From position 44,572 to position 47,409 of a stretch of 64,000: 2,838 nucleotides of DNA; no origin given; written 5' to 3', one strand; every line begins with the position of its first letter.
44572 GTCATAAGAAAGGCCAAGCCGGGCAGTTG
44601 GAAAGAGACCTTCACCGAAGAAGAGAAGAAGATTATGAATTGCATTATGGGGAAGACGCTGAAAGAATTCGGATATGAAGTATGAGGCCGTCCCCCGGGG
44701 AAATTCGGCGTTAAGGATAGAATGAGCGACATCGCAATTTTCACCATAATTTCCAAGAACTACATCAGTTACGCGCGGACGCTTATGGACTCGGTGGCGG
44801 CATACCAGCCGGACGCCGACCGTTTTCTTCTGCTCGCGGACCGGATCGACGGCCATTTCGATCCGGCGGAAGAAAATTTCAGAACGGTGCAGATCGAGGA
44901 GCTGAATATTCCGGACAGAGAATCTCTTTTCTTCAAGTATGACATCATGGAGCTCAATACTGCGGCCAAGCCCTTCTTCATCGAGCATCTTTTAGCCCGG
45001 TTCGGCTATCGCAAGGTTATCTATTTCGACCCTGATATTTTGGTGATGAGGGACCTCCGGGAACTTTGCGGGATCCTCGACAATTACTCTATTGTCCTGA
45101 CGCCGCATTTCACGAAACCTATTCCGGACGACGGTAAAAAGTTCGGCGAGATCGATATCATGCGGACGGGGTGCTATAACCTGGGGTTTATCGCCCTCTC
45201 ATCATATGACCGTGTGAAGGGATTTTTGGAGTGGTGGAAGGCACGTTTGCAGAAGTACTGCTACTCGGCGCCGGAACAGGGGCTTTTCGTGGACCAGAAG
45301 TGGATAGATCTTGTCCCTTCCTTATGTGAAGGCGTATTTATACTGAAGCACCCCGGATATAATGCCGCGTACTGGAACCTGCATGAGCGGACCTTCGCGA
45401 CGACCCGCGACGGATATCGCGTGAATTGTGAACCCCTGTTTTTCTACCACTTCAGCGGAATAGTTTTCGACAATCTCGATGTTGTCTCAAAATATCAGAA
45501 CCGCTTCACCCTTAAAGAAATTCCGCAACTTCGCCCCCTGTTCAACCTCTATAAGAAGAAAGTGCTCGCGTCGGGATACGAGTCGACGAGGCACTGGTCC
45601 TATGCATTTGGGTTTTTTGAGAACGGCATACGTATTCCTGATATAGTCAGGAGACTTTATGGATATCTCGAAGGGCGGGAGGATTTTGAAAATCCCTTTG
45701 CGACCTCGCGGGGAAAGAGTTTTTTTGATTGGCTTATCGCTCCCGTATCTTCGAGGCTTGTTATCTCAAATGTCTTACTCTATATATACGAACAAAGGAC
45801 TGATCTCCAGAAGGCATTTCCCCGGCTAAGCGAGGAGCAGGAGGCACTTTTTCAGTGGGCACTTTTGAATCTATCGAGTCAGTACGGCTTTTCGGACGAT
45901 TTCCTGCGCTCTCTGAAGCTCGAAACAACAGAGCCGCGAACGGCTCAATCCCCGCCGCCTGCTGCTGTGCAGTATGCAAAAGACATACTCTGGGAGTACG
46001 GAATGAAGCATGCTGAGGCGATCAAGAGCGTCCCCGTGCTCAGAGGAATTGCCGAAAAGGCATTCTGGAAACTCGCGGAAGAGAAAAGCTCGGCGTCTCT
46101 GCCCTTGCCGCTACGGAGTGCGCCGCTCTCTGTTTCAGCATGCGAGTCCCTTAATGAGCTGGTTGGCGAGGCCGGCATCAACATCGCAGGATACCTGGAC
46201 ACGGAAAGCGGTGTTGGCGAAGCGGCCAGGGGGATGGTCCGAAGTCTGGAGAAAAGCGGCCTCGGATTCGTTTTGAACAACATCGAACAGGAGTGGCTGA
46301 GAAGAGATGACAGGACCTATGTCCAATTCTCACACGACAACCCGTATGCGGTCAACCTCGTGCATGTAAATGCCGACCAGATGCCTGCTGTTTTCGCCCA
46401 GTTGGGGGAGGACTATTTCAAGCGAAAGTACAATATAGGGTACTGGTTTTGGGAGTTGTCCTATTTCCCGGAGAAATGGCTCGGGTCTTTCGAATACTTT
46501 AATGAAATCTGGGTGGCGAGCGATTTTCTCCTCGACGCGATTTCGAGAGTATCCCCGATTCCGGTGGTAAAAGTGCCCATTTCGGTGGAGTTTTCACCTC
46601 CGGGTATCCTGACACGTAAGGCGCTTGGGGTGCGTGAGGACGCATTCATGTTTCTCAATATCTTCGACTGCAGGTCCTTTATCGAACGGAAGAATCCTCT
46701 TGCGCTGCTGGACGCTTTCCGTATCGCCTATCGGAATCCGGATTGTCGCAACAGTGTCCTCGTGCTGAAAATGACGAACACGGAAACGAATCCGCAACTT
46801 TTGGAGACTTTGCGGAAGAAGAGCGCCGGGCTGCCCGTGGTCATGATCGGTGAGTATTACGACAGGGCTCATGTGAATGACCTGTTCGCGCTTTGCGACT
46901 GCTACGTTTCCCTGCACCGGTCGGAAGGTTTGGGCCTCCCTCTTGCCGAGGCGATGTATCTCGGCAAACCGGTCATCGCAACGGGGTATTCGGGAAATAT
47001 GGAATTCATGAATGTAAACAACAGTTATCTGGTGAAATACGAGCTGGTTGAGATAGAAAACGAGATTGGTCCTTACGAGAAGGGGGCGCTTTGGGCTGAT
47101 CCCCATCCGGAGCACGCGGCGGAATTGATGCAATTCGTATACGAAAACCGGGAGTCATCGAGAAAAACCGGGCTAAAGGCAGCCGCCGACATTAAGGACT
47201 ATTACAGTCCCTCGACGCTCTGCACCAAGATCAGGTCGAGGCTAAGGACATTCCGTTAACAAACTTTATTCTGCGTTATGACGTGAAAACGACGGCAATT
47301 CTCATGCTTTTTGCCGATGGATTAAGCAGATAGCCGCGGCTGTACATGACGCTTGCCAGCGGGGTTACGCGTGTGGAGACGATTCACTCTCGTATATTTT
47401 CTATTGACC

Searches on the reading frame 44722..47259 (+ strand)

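Call 10: search_protein_families(library=pfam, proteins=[window:44722-47259:+], max_evalue=0.001)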
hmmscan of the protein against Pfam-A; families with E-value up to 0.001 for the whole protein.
window:44722-47259:+ (845 aa): 2 families
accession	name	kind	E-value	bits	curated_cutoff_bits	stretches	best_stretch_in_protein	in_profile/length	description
PF00534.26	Glycos_transf_1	-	1.4e-12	48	26.4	1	652-815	23-164/172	Glycosyl transferases group 1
PF13692.12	Glyco_trans_1_4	-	1.2e-09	39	27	1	656-772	14-125/142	Glycosyl transferases group 1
